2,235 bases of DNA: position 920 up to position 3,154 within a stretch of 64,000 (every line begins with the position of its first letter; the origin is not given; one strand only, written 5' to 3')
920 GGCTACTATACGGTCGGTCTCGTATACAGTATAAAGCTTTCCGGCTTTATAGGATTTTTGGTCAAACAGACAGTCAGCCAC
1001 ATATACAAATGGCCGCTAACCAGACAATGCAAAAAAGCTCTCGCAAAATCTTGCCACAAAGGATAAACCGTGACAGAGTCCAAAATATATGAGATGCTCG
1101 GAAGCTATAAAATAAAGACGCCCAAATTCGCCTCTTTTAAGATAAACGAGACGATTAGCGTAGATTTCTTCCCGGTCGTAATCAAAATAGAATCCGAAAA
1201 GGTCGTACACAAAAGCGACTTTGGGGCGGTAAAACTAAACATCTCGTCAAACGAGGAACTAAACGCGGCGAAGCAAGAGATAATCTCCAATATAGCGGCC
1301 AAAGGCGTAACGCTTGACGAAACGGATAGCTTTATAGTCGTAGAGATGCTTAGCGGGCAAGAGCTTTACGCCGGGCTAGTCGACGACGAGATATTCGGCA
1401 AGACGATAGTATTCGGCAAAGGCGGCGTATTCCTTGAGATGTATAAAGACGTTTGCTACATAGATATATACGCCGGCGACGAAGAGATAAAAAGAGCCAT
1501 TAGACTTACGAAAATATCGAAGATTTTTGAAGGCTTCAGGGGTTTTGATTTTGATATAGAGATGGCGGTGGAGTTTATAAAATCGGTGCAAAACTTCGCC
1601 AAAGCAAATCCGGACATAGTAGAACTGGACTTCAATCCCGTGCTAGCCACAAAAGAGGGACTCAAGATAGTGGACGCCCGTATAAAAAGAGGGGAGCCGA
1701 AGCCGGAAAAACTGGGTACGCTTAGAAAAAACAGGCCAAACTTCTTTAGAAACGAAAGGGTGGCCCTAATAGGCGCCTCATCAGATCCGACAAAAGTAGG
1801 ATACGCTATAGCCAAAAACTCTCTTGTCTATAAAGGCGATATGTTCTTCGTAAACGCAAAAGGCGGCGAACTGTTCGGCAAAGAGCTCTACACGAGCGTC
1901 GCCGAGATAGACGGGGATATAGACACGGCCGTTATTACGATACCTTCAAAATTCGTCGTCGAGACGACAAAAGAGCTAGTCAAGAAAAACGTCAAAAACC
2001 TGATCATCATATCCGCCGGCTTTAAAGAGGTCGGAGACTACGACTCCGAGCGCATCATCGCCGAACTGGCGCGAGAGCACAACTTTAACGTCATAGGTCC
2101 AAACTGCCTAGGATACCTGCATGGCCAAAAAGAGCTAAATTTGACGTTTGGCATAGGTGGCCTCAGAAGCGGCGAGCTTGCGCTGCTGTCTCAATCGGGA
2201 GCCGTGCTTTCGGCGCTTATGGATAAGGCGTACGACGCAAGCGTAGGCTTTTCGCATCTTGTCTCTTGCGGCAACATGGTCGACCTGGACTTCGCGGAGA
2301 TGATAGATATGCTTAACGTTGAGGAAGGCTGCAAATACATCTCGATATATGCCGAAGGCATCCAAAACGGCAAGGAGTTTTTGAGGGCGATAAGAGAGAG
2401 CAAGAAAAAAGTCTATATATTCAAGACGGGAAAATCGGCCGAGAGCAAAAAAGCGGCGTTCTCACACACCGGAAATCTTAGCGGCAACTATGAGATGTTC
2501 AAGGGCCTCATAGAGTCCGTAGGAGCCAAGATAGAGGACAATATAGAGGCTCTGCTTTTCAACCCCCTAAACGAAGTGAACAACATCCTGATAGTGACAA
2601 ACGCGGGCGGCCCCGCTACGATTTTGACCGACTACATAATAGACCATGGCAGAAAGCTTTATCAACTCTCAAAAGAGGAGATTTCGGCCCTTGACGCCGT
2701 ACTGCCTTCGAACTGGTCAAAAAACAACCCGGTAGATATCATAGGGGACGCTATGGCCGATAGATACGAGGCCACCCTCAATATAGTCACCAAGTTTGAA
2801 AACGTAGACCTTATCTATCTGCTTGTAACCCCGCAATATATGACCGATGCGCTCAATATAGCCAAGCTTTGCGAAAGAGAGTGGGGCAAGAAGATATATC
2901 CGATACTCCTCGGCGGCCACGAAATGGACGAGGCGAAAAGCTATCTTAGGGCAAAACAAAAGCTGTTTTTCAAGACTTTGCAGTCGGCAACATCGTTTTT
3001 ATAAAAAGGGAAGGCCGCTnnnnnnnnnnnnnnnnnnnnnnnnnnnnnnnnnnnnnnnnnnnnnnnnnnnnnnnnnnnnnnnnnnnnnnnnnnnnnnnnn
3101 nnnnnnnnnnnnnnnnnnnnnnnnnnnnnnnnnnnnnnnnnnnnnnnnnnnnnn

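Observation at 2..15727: GH57-only alpha-glucan cluster co-oriented with substrate-level ATP and NADH-oxidation genes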

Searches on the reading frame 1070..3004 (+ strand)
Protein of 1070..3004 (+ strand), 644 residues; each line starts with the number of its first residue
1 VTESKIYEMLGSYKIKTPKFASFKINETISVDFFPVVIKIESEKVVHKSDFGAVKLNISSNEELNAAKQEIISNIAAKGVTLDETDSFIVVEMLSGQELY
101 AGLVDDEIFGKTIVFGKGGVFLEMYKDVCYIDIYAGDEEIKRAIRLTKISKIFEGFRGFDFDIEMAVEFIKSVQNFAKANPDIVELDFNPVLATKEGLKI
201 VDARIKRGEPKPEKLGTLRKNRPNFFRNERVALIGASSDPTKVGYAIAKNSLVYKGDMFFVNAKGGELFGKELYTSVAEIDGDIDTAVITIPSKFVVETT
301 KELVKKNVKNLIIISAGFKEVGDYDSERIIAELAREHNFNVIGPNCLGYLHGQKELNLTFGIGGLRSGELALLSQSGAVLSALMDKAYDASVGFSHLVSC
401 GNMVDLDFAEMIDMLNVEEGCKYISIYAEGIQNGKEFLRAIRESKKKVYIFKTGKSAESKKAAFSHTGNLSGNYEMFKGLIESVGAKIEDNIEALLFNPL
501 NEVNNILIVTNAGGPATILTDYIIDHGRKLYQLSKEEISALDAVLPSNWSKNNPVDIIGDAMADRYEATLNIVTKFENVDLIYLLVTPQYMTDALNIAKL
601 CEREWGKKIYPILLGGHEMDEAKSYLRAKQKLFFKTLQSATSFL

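Call 3: search_protein_families(library=pfam, proteins=[window:1070-3004:+])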
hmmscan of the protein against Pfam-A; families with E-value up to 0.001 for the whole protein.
window:1070-3004:+ (644 aa): 5 families
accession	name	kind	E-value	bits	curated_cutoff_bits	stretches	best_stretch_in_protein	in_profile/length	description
PF13549.11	ATP-grasp_5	-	1.8e-40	139.1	27.6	1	2-206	11-220/221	ATP-grasp domain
PF13607.11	Succ_CoA_lig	-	2.1e-36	125.1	27.4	1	368-496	2-132/138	Succinyl-CoA ligase like flavodoxin domain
PF13380.12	CoA_binding_2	-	1.2e-19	71.3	22.8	1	230-351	2-115/116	CoA binding domain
PF02629.25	CoA_binding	-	3.3e-11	44.2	22.3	1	228-317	3-97/97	CoA binding domain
PF19045.5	Ligase_CoA_2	-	5.7e-06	26.9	23.7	1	507-588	2-88/162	Ligase-CoA domain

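Call 4: search_protein_families(library=ncbifam, proteins=[window:1070-3004:+])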
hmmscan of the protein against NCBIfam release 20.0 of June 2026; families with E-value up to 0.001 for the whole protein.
window:1070-3004:+ (644 aa): 6 families
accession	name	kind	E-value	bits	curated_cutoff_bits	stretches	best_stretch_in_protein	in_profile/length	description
TIGR02717.1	AcCoA-syn-alpha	equivalog_domain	3.8e-113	378.5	567.15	1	225-640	4-436/447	acetate--CoA ligase alpha subunit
NF045494.1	AcCoALig_Archglob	equivalog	2e-107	360.3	1200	1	6-640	8-652/665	acetate--CoA ligase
NF045493.1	HydDutCoALig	equivalog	7.2e-101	338.8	1300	2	224-600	5-396/698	4-hydroxybutyrate--CoA ligase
NF045492.1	HydPropCoALig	equivalog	1.2e-90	304.9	1300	1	2-616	20-659/700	3-hydroxypropionate--CoA ligase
NF004230.0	PRK05678.1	equivalog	1.1e-11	44.4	336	1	264-470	43-251/291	succinate--CoA ligase subunit alpha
TIGR01019.1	sucCoAalpha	subfamily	2.1e-11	43.8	353.2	1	264-470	41-249/286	succinate--CoA ligase subunit alpha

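Call 28: find_encoding_contigs(protein=window:1070-3004:+, flank=10000, max_places=6)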
Protein window:1070-3004:+ (644 aa): no gene with exactly this product is on record in the collection.

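Call 39: find_related_loci(query=window:1070-3004:+, collection=genome_contigs, flank=10000)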
Query window:1070-3004:+ (644 aa) in genome_contigs; peptide patterns used: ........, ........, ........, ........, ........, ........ (x = any residue, [..] = any of these).
40 stretches matched a pattern; 26 encode a relative of the query (tblastn E <= 1e-3); 26 distinct loci.
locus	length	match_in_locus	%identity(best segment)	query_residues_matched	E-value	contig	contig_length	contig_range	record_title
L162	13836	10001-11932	94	1-644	0e+0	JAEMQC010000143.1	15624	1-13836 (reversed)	MAG: Campylobacteraceae bacterium isolate 2016_B01_C_14 c_000000000394, whole genome shotgun sequence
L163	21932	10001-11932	88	1-644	0e+0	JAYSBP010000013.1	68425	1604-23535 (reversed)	MAG: Campylobacterales bacterium isolate XM6_XAHMGE1bin.24 NODE_267_length_68425_cov_2.776377, whole genome shotgun sequ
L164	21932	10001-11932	87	1-644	0e+0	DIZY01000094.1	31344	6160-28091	MAG TPA_asm: Helicobacteraceae bacterium UBA6016 UBA6016_contig_4903, whole genome shotgun sequence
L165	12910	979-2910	87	1-644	0e+0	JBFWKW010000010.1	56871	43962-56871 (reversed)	MAG: Campylobacterales bacterium isolate CA_2019_NHSR_51 NODE_1401_length_56871_cov_5.609633_NHSR, whole genome shotgun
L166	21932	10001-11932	87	1-644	0e+0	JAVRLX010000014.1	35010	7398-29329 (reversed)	MAG: Campylobacterales bacterium isolate TVZ.SD19.47 Campylobacterota_1_MX5.22_207_35011_12.079664, whole genome shotgun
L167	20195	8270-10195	85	1-644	0e+0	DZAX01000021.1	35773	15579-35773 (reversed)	MAG TPA_asm: Helicobacter cetorum isolate SulCav_PC08_66_41_1877 SulCav_PC08-66_604_length_35773_cov_1069.207822, whole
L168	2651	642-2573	84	1-644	0e+0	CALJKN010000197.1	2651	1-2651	MAG TPA_asm: uncultured Helicobacteraceae bacterium isolate SRR6231178_bin.58_CONCOCT_v1.1_MAG genome assembly, contig:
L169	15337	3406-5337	79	1-644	0e+0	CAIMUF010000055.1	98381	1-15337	MAG: uncultured Sulfuricurvum sp. isolate MJ-time_bin-9098 genome assembly, contig: bin-9098:55/86, whole genome shotgun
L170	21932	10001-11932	78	1-644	0e+0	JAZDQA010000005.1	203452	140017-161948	MAG: Pseudomonadota bacterium isolate MEGAHIT-group-0.96 k141_6741533, whole genome shotgun sequence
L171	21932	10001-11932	77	1-644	0e+0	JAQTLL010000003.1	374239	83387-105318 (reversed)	MAG: Sulfuricurvum sp. isolate STA_16 NODE_38_length_374239_cov_246.014517_Sandtown_A, whole genome shotgun sequence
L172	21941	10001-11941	74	1-644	0e+0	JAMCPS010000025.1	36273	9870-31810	MAG: Epsilonproteobacteria bacterium isolate FK_Sedi_A_Bin.72 NODE_2212_length_36273_cov_28.0601, whole genome shotgun s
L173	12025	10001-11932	66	1-644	0e+0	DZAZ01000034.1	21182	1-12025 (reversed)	MAG TPA_asm: Helicobacter cetorum isolate SulCav_PC08_66_28_11 SulCav_PC08-66_1743_length_21182_cov_6.256118, whole geno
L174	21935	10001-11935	66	1-644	0e+0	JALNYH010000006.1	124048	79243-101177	MAG: Arcobacteraceae bacterium isolate SO_2017_CLC bin 93 scaffold_61_c1_PH3_2017, whole genome shotgun sequence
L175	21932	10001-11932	78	1-644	0e+0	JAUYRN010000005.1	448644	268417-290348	MAG: Sulfuricurvum sp. isolate C5_maxbin.024 C5_k141_263478, whole genome shotgun sequence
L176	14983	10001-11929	63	1-644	0e+0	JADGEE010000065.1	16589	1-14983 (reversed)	MAG: Campylobacteraceae bacterium isolate BB28 NODE_3231_length_16589_cov_6.663675, whole genome shotgun sequence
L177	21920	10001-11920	61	1-644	0e+0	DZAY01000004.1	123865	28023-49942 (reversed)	MAG TPA_asm: Helicobacter cetorum isolate SulCav_PC08_66_28_13 SulCav_PC08-66_33_length_123865_cov_8.377958, whole genom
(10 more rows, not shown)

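Call 43: search_protein_families(library=pfam, proteins=[L162:460-1119:-, L162:1287-2285:+, L162:2423-4075:+, L162:4072-5505:+, L162:5498-6553:+, L162:6555-7820:+, L162:7830-8792:+, L162:8798-9997:+])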
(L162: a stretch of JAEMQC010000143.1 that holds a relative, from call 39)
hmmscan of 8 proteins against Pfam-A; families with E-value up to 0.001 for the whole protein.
L162:460-1119:- (219 aa): 1 family
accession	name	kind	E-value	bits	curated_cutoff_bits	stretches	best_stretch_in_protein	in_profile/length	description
PF01895.24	PhoU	-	9.8e-19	68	23.5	2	122-205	1-88/89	PhoU domain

L162:1287-2285:+ (332 aa): 3 families
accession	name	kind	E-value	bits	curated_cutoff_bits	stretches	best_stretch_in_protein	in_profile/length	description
PF12849.12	PBP_like_2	-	3.8e-39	135.5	27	1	17-302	5-265/267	PBP superfamily domain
PF01547.30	SBP_bac_1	-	2.9e-17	64.1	26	1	28-306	7-306/307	Bacterial extracellular solute-binding protein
PF12727.12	PBP_like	-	6.9e-05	22.5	27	0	46-77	8-39/193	PBP superfamily domain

L162:2423-4075:+ (550 aa): 1 family
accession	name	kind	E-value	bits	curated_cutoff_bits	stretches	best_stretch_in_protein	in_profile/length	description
PF00343.26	Phosphorylase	-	1e-18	67.4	27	1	314-496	418-613/713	Carbohydrate phosphorylase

L162:4072-5505:+ (477 aa): 3 families
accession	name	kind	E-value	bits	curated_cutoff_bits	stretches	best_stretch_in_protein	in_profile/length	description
PF00224.27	PK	-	2.2e-112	375.8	30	1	1-321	1-328/328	Pyruvate kinase, barrel domain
PF02887.21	PK_C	-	3.9e-28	98.3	28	1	349-463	1-114/114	Pyruvate kinase, alpha/beta domain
PF03328.21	HpcH_HpaI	-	1.2e-05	25.2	25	1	173-282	76-196/221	HpcH/HpaI aldolase/citrate lyase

L162:5498-6553:+ (351 aa): 2 families
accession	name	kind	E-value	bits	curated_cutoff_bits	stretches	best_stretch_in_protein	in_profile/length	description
PF02800.25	Gp_dh_C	-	7.1e-68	227.6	24.4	1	175-332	1-158/158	Glyceraldehyde 3-phosphate dehydrogenase, C-terminal domain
PF00044.30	Gp_dh_N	-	5e-31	107.4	31.7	1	24-121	2-99/101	Glyceraldehyde 3-phosphate dehydrogenase, NAD binding domain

L162:6555-7820:+ (421 aa): 1 family
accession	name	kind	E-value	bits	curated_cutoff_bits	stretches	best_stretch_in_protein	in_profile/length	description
PF00342.24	PGI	-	1.6e-43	149.5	22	1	63-412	94-460/486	Phosphoglucose isomerase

L162:7830-8792:+ (320 aa): 1 family
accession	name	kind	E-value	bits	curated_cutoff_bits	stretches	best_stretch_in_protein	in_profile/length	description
PF00365.25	PFK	-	1.4e-97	326.8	30.9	1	3-269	2-271/277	Phosphofructokinase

L162:8798-9997:+ (399 aa): 4 families
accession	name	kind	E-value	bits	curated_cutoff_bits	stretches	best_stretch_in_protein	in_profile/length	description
PF07992.20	Pyr_redox_2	-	1.4e-39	136.7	26.1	1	3-304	1-278/291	Pyridine nucleotide-disulphide oxidoreductase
PF00070.33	Pyr_redox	-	2.7e-12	47.4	22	1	158-239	1-69/82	Pyridine nucleotide-disulphide oxidoreductase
PF01266.30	DAO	-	6.2e-05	23.1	27.9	0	4-35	1-31/353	FAD dependent oxidoreductase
PF13450.12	NAD_binding_8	-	0.00011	22.8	21.9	0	7-36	1-29/68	NAD(P)-binding Rossmann-like domain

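Call 44: search_protein_families(library=ncbifam, proteins=[L162:460-1119:-, L162:1287-2285:+, L162:2423-4075:+, L162:4072-5505:+, L162:5498-6553:+, L162:6555-7820:+, L162:7830-8792:+, L162:8798-9997:+])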
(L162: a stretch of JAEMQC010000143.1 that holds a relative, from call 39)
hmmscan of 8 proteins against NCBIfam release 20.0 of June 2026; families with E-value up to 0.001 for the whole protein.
L162:460-1119:- (219 aa): 2 families
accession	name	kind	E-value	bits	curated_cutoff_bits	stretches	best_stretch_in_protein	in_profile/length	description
TIGR02135.1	phoU_full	equivalog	2.7e-24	85.9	130.25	1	4-212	2-209/212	phosphate signaling complex protein PhoU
NF008332.0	PRK11115.1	equivalog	5.9e-17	62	342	1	4-212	13-219/239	phosphate signaling complex protein PhoU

L162:1287-2285:+ (332 aa): 4 families
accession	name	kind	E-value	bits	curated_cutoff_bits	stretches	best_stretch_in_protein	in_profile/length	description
TIGR00975.1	3a0107s03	equivalog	2e-105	352.4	205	1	24-327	1-311/315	phosphate ABC transporter substrate-binding protein PstS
NF008171.0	PRK10918.1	equivalog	3.9e-104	348.4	339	1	12-329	17-335/346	phosphate ABC transporter substrate-binding protein PstS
TIGR02136.1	ptsS_2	subfamily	1.2e-25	90.3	206.6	1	15-247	32-247/295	phosphate ABC transporter substrate-binding protein PstS family protein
TIGR04505.1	PtsS_plasma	equivalog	1.9e-11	44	175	2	135-300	193-331/334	phosphate ABC transporter substrate-binding protein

L162:2423-4075:+ (550 aa): 6 families
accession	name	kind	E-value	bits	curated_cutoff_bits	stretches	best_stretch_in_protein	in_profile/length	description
TIGR02094.1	more_P_ylases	subfamily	5.7e-141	471.2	191.7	2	17-315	1-324/600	alpha-glucan family phosphorylase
NF041129.1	maldex_phorlase_Thcocales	equivalog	6.8e-111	371.8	1500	2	10-310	92-414/816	maltodextrin phosphorylase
TIGR02093.1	P_ylase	subfamily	8.7e-18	63.8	552.9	1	315-497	510-705/804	glycogen/starch/alpha-glucan family phosphorylase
NF011561.0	PRK14985.1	equivalog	1.3e-11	43.5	1273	1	318-480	506-682/800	maltodextrin phosphorylase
NF011562.0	PRK14986.1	equivalog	1.9e-10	39.5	1546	1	316-481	517-696/815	glycogen phosphorylase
TIGR02095.1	glgA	subfamily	9.5e-08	31.1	328.45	1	95-544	60-474/477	glycogen/starch synthase, ADP-glucose type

L162:4072-5505:+ (477 aa): 7 families
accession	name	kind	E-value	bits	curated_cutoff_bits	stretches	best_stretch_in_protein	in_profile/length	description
TIGR01064.1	pyruv_kin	equivalog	8.4e-154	512.6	306.4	1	2-463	1-474/476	pyruvate kinase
NF004491.0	PRK05826.1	subfamily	4.5e-151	503.6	432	1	1-464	4-474/477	pyruvate kinase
NF004978.0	PRK06354.1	subfamily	8.9e-150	499.9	462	1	1-463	7-476/590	pyruvate kinase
NF004886.0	PRK06247.1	subfamily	5.8e-147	490.2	623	1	2-464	5-469/476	pyruvate kinase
NF006664.0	PRK09206.1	equivalog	6.9e-114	381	686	1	1-462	1-467/470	pyruvate kinase PykF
NF005234.0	PRK06739.1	equivalog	4e-83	279.3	564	1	7-326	6-323/352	pyruvate kinase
NF011314.0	PRK14725.1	equivalog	2e-61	208.1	642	2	100-329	359-591/614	pyruvate kinase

L162:5498-6553:+ (351 aa): 13 families
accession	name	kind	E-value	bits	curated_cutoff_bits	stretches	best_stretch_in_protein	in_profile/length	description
TIGR01534.1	GAPDH-I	equivalog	5.4e-128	426.8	367.2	1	24-344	1-330/330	type I glyceraldehyde-3-phosphate dehydrogenase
NF005830.0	PRK07729.1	equivalog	4.8e-116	387.4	546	1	21-350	1-331/343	glyceraldehyde-3-phosphate dehydrogenase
NF005641.0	PRK07403.1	equivalog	4.4e-110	368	616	1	23-349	2-332/337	type I glyceraldehyde-3-phosphate dehydrogenase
NF033735.1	G3PDH_Arsen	exception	2.5e-101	339.4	450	1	25-346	1-323/323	ArsJ-associated glyceraldehyde-3-phosphate dehydrogenase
NF011954.0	PRK15425.1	equivalog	2.5e-101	339.1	662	1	21-347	1-327/331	glyceraldehyde-3-phosphate dehydrogenase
NF006512.0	PRK08955.1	equivalog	1.4e-91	307.3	563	1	21-350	1-331/334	glyceraldehyde-3-phosphate dehydrogenase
TIGR01532.1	E4PD_g-proteo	equivalog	1.1e-87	294.4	530.55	1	24-344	1-325/325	erythrose-4-phosphate dehydrogenase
NF010058.0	PRK13535.1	equivalog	6.6e-86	288.5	539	1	21-346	1-330/339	erythrose-4-phosphate dehydrogenase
NF006139.0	PRK08289.1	equivalog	5.9e-84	282.4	431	1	15-349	121-469/480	glyceraldehyde-3-phosphate dehydrogenase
NF003251.0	PRK04207.1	equivalog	1.1e-09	37.8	185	1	22-283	2-245/343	type II glyceraldehyde-3-phosphate dehydrogenase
TIGR01546.1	GAPDH-II_archae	equivalog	1.8e-07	30.7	232.9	1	25-284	1-242/333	phosphorylating glyceraldehyde-3-phosphate dehydrogenase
NF011456.0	PRK14874.1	equivalog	0.0002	20.5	223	1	109-195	66-156/346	aspartate-semialdehyde dehydrogenase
NF006374.0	PRK08605.1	subfamily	0.00048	19.3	356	1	20-78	144-202/332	D-lactate dehydrogenase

L162:6555-7820:+ (421 aa): 8 families
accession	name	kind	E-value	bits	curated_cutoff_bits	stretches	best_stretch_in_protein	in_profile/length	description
NF003016.0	PRK03868.1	equivalog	2.2e-162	540.6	487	1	3-420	3-409/410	glucose-6-phosphate isomerase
NF010697.0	PRK14097.1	equivalog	4.6e-67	226.5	443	1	20-421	31-435/448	glucose-6-phosphate isomerase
NF040629.1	PGI_Meth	equivalog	7e-59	200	350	1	48-412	45-393/396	glucose-6-phosphate isomerase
NF010696.0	PRK14096.1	equivalog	8.8e-56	189.5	671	1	63-413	112-457/528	glucose-6-phosphate isomerase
NF010695.0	PRK14095.1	equivalog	9.8e-52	176.2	703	1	63-412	149-504/536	glucose-6-phosphate isomerase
NF001211.0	PRK00179.1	equivalog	2.9e-49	168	492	1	61-412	142-510/544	glucose-6-phosphate isomerase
NF007080.0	PRK09533.1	equivalog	3.6e-48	164.1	712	2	29-277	423-669/949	bifunctional transaldolase/phosoglucose isomerase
TIGR02128.1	G6PI_arch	equivalog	0.00029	19.9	213.9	1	61-148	18-95/308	bifunctional phosphoglucose/phosphomannose isomerase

L162:7830-8792:+ (320 aa): 11 families
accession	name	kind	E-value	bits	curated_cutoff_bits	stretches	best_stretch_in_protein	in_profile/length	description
TIGR02482.1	PFKA_ATP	equivalog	2.7e-101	338.6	371.35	1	3-292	2-292/301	6-phosphofructokinase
NF002872.1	PRK03202.1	subfamily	1.3e-98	330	253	1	1-319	1-322/323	ATP-dependent 6-phosphofructokinase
TIGR02483.1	PFK_mixed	subfamily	1.8e-76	257.3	430.55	2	3-228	2-230/325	phosphofructokinase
TIGR02478.1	6PF1K_euk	equivalog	4.7e-74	249.9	708.4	2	118-281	142-315/744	6-phosphofructokinase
NF010674.0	PRK14071.1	equivalog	8e-57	192.8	544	2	3-226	7-241/360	ATP-dependent 6-phosphofructokinase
NF041103.1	PFKA_PPi_Ttgales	equivalog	6.7e-27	94.6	550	1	3-224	1-238/407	diphosphate--fructose-6-phosphate 1-phosphotransferase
NF005301.0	PRK06830.1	equivalog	6.6e-26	90.8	400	1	3-225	84-315/445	ATP-dependent 6-phosphofructokinase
NF010675.0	PRK14072.1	subfamily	3.9e-25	88.4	273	1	4-263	7-281/416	diphosphate--fructose-6-phosphate 1-phosphotransferase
NF005482.0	PRK07085.1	subfamily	9.2e-18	64.1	446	1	2-196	75-280/558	diphosphate--fructose-6-phosphate 1-phosphotransferase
TIGR02477.1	PFKA_PPi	equivalog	4.5e-16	58.4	587.95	1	2-194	69-272/539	diphosphate--fructose-6-phosphate 1-phosphotransferase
NF005121.0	PRK06555.1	equivalog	1.4e-15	57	395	1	80-181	100-207/404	pyrophosphate--fructose-6-phosphate 1-phosphotransferase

L162:8798-9997:+ (399 aa): 32 families (the best 25 are shown)
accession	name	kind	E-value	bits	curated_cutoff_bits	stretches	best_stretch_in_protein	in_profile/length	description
TIGR03169.1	Nterm_to_SelD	hypoth_equivalog_domain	9.7e-32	110.7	310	1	5-303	2-286/365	pyridine nucleotide-disulfide oxidoreductase family protein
NF049943.1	SQR_III_seleno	exception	5.8e-19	68.2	525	1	3-122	1-121/406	type III sulfide quinone reductase, selenoprotein subtype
TIGR04369.1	fusion_not_SelD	hypoth_equivalog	2.3e-18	65.7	700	2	22-177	20-163/701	oxidoreductase/SelD-related fusion protein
TIGR03385.1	CoA_CoA_reduc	equivalog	8.6e-15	54.4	578.8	1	94-328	101-314/439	CoA-disulfide reductase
NF003437.0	PRK04965.1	equivalog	1.6e-14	53.7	392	1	1-348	1-313/378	NADH:flavorubredoxin reductase NorW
TIGR01350.1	lipoamide_DH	equivalog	3.3e-13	49.2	408.8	1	155-317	170-327/461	dihydrolipoyl dehydrogenase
TIGR02374.1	nitri_red_nirB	equivalog_domain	1.8e-12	46.5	578.35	1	6-319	2-298/794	nitrite reductase large subunit NirB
NF004945.0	PRK06292.2-3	equivalog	2e-10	40.2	494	1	68-336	104-334/457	dihydrolipoyl dehydrogenase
NF011565.0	PRK14989.1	subfamily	2.6e-10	39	883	1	3-322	4-306/847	nitrite reductase large subunit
NF007123.0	PRK09564.1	equivalog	2.9e-10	39.4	458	1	95-328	102-315/444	CoA-disulfide reductase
NF003585.0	PRK05249.1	equivalog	3.6e-10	39.1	465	1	159-299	179-313/464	Si-specific NAD(P)(+) transhydrogenase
NF046103.1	NOXase_Strep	equivalog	1.5e-09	37.3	600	1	94-328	99-312/442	H2O-forming NADH oxidase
NF045765.1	PhenlGlyoxDHPadH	equivalog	7.2e-09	35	475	1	6-309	6-287/416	NADH-dependent phenylglyoxylate dehydrogenase subunit epsilon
NF042949.2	3PPDioc_HcaD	equivalog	4.6e-08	32.2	450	1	4-331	3-309/386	3-phenylpropionate/cinnamic acid dioxygenase ferredoxin--NAD(+) reductase subunit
NF004943.0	PRK06292.2-1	equivalog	1.2e-07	30.9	432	1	69-341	102-340/456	dihydrolipoyl dehydrogenase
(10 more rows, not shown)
